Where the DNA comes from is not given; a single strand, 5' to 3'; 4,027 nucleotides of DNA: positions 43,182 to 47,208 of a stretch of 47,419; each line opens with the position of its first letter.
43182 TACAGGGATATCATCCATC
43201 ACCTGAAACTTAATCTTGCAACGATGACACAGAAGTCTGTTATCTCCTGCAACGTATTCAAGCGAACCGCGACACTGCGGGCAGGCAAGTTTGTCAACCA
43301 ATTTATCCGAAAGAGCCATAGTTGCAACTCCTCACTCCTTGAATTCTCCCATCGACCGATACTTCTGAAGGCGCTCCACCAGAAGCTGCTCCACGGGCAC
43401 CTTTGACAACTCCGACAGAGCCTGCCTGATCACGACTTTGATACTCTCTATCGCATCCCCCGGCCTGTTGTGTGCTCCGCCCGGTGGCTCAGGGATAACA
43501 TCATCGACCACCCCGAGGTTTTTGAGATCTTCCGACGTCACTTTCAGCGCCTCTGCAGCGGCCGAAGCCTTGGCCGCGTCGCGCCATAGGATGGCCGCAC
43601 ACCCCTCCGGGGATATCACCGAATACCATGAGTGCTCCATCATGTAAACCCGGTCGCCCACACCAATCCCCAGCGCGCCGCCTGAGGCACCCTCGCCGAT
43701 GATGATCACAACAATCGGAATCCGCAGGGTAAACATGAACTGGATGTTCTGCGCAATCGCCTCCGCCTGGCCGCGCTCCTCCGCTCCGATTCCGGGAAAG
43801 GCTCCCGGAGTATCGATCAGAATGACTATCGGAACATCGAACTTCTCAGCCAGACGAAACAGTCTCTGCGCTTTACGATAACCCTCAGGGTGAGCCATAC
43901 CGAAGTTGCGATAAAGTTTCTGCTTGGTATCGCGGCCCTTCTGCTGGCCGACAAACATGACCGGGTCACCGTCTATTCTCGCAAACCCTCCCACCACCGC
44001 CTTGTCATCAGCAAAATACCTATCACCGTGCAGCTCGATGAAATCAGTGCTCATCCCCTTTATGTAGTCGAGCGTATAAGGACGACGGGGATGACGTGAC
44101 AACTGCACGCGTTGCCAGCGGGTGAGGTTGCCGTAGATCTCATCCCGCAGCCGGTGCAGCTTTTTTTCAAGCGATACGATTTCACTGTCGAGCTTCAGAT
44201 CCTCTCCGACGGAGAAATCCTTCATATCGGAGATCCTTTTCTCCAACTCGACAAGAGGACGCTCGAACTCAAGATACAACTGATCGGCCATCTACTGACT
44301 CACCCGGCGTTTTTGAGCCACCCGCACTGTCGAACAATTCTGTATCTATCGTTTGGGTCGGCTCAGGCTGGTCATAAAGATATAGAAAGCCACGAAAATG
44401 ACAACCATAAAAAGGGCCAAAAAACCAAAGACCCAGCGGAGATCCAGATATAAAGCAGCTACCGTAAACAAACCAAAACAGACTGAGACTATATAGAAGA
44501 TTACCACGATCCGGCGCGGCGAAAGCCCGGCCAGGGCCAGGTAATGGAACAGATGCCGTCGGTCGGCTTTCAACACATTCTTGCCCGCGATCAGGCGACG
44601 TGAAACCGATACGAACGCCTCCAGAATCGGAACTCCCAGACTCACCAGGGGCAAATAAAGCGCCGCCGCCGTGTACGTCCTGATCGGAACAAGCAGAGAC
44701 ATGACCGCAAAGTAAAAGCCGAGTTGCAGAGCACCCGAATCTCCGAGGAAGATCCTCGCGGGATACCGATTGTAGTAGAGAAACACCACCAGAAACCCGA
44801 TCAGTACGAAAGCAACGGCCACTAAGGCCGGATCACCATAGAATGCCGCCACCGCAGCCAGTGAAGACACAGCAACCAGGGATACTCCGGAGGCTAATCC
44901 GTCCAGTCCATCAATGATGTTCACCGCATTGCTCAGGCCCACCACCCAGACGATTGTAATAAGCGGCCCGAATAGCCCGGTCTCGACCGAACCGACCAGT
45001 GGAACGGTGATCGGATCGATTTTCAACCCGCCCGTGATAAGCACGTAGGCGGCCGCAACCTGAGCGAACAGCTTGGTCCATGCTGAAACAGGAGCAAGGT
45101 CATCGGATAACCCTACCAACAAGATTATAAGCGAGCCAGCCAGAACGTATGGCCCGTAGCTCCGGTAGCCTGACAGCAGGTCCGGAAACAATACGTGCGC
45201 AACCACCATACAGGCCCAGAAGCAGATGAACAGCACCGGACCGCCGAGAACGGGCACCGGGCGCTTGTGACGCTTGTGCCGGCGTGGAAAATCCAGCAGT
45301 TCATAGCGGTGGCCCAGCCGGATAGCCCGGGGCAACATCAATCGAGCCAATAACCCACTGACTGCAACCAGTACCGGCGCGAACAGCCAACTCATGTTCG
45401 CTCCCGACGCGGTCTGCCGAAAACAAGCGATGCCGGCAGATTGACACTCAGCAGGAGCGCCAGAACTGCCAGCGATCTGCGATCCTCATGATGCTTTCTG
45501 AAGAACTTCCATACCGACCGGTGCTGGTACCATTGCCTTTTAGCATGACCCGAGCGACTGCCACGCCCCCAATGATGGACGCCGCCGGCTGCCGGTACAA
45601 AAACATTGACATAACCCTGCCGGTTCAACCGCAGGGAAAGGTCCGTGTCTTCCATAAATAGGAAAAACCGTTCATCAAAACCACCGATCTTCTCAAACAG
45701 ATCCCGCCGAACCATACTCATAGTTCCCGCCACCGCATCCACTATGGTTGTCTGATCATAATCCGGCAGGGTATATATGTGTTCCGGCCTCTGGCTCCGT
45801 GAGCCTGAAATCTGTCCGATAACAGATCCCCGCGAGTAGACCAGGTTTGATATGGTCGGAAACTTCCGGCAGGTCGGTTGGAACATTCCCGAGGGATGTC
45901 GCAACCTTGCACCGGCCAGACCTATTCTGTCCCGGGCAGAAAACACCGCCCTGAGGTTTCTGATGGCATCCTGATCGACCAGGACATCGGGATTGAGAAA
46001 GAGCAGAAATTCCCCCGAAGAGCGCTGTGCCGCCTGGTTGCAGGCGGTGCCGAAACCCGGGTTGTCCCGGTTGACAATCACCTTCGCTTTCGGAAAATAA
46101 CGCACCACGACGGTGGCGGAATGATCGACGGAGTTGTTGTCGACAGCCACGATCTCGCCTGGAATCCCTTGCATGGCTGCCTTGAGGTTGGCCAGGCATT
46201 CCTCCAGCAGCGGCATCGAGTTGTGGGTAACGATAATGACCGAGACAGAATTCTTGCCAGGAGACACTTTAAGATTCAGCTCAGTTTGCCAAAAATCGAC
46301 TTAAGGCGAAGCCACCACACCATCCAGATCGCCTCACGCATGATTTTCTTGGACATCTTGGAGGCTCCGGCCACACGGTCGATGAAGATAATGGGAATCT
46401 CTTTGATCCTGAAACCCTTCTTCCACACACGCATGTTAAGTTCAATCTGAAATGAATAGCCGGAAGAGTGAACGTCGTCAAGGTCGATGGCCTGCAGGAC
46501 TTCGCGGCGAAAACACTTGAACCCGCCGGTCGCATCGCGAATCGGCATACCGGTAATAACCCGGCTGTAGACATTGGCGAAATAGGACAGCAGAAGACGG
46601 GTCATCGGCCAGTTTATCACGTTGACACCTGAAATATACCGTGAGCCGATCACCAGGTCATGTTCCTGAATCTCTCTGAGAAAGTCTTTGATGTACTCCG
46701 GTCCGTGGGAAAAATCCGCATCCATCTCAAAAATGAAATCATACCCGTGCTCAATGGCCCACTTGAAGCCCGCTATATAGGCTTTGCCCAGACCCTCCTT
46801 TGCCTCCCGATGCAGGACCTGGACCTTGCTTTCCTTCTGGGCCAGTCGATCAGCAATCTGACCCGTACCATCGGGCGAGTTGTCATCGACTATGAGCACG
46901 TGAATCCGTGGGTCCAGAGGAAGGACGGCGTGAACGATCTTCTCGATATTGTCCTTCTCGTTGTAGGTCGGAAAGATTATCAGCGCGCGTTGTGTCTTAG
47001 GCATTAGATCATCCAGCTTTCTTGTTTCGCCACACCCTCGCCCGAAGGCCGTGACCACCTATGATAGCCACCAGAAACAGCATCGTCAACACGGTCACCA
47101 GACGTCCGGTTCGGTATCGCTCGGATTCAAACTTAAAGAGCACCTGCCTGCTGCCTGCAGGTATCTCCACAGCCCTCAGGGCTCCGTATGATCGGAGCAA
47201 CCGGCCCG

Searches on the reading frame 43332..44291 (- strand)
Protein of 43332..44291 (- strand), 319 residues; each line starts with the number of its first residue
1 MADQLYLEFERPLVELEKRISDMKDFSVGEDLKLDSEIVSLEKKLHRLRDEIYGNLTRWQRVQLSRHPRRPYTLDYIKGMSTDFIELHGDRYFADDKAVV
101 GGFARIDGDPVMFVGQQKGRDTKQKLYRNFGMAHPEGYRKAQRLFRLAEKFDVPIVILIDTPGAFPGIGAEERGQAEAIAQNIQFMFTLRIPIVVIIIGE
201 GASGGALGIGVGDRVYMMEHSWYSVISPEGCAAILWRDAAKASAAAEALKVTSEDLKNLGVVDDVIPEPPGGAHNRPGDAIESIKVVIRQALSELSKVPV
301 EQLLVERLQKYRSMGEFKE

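Call 12: search_protein_families(library=pfam, proteins=[window:43332-44291:-], max_evalue=0.001)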
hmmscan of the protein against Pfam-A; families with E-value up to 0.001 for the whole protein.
window:43332-44291:- (319 aa): 2 families
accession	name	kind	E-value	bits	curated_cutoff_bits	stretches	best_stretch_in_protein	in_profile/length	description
PF03255.19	ACCA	-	8.1e-145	482.2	23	1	6-315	1-310/310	Acetyl co-enzyme A carboxylase carboxyltransferase-like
PF01039.27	Carboxyl_trans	-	6.8e-22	78.2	22.3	1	97-247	282-428/493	Carboxyl transferase domain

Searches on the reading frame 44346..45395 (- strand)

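Call 12: search_protein_families(library=pfam, proteins=[window:44346-45395:-], max_evalue=0.001)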
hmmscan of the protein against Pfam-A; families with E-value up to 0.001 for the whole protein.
window:44346-45395:- (349 aa): 1 family
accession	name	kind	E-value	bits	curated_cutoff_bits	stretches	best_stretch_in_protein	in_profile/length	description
PF00953.26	Glycos_transf_4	-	7.5e-38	130.5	27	1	83-235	3-158/160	Glycosyl transferase family 4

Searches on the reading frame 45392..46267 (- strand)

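Call 12: search_protein_families(library=pfam, proteins=[window:45392-46267:-], max_evalue=0.001)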
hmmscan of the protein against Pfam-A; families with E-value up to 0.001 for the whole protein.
window:45392-46267:- (291 aa): 6 families
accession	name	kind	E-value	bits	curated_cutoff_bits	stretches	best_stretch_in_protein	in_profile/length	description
PF00535.33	Glycos_transf_2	-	1.6e-21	77.4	23.3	1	9-195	1-168/168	Glycosyl transferase family 2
PF13641.12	Glyco_tranf_2_3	-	3.4e-13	50.6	27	1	8-242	3-209/230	Glycosyltransferase like family 2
PF13632.12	Glyco_trans_2_3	-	9.2e-10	39.1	27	1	179-252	72-142/198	Glycosyl transferase family group 2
PF13712.12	Glyco_tranf_2_5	-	4.1e-08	33.6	27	1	69-264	38-204/210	Glycosyltransferase like family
PF10111.15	Glyco_tranf_2_2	-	2.2e-06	27.8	27.3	0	181-222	165-206/276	Glycosyltransferase like family 2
PF02709.20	Glyco_transf_7C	-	0.00016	21.7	23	1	177-221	17-62/78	N-terminal domain of galactosyltransferase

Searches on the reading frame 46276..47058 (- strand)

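Call 12: search_protein_families(library=pfam, proteins=[window:46276-47058:-], max_evalue=0.001)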
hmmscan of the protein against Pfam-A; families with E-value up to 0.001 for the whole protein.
window:46276-47058:- (260 aa): 3 families
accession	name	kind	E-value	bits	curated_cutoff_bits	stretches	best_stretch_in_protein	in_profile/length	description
PF00535.33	Glycos_transf_2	-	2.7e-32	112.4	23.3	1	27-190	2-166/168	Glycosyl transferase family 2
PF13641.12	Glyco_tranf_2_3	-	2.4e-07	31.5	27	1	26-226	4-209/230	Glycosyltransferase like family 2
PF13506.12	Glyco_transf_21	-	0.00016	21.7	21.7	1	105-191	30-117/174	Glycosyl transferase family 21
